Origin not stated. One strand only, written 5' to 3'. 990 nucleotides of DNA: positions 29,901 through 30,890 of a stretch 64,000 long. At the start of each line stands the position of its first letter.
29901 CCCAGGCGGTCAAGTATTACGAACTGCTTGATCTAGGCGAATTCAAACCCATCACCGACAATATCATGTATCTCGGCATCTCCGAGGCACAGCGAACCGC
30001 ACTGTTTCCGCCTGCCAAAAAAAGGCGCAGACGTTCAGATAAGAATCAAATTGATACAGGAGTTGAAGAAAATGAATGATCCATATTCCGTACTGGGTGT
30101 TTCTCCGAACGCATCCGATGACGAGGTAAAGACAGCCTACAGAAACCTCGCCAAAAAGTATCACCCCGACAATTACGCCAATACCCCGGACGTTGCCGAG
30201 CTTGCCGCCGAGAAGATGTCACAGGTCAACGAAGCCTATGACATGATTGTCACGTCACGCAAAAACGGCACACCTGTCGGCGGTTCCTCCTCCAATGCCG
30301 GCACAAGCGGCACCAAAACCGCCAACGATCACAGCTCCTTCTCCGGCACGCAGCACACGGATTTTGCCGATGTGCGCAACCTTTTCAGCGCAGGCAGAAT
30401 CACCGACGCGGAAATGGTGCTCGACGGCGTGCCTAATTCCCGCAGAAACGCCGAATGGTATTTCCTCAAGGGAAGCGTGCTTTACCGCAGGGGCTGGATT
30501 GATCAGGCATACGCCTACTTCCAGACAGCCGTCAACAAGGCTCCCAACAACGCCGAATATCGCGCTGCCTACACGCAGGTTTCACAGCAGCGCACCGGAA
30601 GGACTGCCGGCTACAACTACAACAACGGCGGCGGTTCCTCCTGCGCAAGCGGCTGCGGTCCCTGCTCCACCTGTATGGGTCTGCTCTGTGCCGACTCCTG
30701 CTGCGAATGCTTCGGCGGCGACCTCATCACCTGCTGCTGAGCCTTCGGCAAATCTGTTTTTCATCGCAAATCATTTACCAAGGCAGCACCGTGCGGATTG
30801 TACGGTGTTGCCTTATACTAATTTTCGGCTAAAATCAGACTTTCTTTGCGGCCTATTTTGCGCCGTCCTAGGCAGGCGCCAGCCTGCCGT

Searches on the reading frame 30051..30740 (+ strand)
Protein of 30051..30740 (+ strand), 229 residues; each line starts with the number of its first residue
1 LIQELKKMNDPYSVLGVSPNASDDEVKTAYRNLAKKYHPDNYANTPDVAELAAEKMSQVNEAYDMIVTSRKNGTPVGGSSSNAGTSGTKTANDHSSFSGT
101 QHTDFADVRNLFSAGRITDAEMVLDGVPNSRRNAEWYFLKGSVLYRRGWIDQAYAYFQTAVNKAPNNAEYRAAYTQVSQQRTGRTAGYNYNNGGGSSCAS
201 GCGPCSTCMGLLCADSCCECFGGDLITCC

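Call 84: search_protein_families(library=pfam, proteins=[window:30051-30740:+], max_evalue=0.001)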
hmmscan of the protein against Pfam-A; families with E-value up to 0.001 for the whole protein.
window:30051-30740:+ (229 aa): 4 families
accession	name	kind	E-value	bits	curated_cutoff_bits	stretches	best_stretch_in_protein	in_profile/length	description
PF00226.36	DnaJ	-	8e-17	61.5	27.8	1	10-69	1-56/63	DnaJ domain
PF07719.23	TPR_2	-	5.2e-05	23.5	27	1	134-167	1-34/34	Tetratricopeptide repeat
PF14559.12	TPR_19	-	0.00017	22.3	25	0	110-137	34-62/68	Tetratricopeptide repeat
PF13446.11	RPT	-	0.0008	19.6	28.2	0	12-38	6-31/59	A repeated domain in UCH-protein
